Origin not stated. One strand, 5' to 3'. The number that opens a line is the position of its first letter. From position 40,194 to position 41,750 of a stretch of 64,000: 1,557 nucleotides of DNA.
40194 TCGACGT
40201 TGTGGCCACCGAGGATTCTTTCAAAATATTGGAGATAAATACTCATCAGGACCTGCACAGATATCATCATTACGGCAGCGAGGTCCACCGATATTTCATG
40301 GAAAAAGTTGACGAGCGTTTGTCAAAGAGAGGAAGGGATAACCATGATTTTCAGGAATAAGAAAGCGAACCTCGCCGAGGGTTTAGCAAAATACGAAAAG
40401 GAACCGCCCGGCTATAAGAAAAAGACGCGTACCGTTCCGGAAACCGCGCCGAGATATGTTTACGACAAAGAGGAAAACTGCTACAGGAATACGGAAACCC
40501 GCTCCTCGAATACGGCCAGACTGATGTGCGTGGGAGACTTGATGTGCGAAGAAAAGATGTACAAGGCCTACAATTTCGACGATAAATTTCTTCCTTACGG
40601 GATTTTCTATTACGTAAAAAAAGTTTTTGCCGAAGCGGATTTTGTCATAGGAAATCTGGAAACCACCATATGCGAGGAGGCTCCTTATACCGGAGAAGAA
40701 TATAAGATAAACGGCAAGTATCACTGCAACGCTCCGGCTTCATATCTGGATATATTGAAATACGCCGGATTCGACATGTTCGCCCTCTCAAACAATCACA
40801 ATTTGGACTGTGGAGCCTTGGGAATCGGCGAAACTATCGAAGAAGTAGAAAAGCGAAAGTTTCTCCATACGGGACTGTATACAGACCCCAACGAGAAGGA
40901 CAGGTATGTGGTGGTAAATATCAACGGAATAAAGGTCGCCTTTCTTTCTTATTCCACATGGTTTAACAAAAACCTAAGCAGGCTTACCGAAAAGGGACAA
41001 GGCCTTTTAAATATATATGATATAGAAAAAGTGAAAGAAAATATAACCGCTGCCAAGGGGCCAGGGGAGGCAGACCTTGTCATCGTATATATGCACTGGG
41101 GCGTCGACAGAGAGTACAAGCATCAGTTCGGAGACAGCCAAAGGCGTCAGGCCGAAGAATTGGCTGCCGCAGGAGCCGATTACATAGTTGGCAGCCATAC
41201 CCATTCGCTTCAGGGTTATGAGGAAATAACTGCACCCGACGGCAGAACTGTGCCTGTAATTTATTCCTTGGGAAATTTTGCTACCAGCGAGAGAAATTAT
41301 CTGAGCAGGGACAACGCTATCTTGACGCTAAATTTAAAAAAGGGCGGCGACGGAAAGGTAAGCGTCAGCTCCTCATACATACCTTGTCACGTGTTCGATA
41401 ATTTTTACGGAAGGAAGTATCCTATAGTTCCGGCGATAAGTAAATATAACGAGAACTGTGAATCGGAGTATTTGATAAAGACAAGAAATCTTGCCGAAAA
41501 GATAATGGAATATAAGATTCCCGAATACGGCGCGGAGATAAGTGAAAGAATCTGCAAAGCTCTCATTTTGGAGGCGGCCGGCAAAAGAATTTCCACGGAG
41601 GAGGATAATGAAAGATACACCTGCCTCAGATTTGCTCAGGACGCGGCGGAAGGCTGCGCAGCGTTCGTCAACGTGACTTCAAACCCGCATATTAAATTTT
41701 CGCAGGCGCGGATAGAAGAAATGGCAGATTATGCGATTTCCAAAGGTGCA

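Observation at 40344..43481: Single 1045-aa protein fusing CapA/PGA_cap, Mur ligase (MurF/CapB-like) and BspA-type leucine-rich repeats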

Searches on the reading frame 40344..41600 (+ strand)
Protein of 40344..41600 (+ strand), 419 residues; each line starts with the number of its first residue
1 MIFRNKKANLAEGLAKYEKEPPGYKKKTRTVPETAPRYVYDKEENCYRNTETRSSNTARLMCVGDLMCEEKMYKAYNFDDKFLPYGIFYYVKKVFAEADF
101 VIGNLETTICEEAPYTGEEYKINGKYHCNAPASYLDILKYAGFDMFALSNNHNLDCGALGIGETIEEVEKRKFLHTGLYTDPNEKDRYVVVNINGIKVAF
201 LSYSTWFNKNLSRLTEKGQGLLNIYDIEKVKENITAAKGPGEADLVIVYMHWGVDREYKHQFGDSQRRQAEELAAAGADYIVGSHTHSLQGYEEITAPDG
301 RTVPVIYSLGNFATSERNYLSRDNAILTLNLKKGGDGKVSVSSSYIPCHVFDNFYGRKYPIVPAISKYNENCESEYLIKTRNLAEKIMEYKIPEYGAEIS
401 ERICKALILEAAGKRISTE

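Call 22: search_solved_structures(query=window:40344-41600:+, max_evalue=1, show_alignments=3)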
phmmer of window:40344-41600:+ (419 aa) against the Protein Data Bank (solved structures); distinct sequences matched with E-value up to 1: 6.
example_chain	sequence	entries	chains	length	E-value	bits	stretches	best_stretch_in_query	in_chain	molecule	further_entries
8gq9_A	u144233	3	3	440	5.2e-06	28.9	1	98-207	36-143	Poly-gamma-glutamate synthesis protein (Capsule biosynthesis protein)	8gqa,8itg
8gqb_A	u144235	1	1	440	5.2e-06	28.9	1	98-207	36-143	Poly-gamma-glutamate synthesis protein (Capsule biosynthesis protein)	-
8ith_A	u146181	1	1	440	4.8e-05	25.7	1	98-207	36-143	Poly-gamma-glutamate synthesis protein (Capsule biosynthesis protein)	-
1wra_A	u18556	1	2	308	0.23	13.6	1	252-317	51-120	Teichoic acid phosphorylcholine esterase/choline binding protein E (cbpE)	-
12qj_A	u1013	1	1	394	0.39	12.8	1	252-317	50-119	Choline binding protein E CbpE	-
2bib_A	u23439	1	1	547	0.53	12.4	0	252-316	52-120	TEICHOIC ACID PHOSPHORYLCHOLINE ESTERASE/ CHOLINE BINDING PROTEIN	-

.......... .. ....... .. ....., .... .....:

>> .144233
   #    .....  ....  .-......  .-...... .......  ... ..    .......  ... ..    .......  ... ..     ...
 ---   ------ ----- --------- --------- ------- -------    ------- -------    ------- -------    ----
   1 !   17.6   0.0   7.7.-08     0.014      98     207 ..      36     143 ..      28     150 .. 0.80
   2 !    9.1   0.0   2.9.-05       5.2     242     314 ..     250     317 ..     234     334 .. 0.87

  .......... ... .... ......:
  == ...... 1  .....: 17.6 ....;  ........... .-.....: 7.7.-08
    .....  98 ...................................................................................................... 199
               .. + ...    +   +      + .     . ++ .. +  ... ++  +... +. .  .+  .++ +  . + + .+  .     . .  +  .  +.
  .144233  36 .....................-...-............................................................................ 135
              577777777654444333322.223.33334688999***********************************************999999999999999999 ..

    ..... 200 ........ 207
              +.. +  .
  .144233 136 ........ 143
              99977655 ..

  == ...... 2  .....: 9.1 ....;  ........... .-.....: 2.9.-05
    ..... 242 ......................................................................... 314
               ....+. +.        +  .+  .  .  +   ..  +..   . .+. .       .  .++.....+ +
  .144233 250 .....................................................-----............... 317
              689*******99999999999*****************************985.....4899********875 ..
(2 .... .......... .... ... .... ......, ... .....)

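Call 67: predict_structure(alignment_id=A2)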
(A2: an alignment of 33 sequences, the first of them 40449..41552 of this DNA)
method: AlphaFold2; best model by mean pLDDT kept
length: 368 residues; sequences in the alignment: 33
mean_pLDDT: 93.6   pTM: 0.93
mean pLDDT of the five models: 93.6, 93.3, 93.2, 92.9, 91.7
residues with pLDDT >= 90: 313; 70-90: 47; 50-70: 5; < 50: 3
segments of 3 or more residues with pLDDT < 50: 366-368
pLDDT, mean of each block of 10 residues (from residue 1): 90 90 98 95 90 97 98 95 88 95 97 92 94 97 90 95 97 89 92 96 85 94 94 98 97 96 97 97 95 97 95 97 97 93 97 93 61
secondary structure, 60 per line:
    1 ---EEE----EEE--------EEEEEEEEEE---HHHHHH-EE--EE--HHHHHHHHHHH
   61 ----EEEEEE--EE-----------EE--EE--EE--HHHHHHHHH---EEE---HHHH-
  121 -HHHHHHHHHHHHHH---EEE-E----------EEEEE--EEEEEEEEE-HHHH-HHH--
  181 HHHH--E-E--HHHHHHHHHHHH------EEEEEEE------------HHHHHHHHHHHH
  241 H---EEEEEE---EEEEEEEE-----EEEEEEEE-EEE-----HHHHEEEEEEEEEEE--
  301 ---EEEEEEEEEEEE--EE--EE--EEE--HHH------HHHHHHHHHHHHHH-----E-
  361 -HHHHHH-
elements in order: E4-6 E11-13 E22-31 H35-40 H50-60 E65-70 H98-106 E110-112 H116-119 H122-135 E139-141 E154-158 E161-169 H171-174 H181-184 H192-203 E210-216 H229-241 E245-250 E254-261 E267-274 E276-278 H284-287 E288-298 E304-315 E326-328 H340-353 H362-367
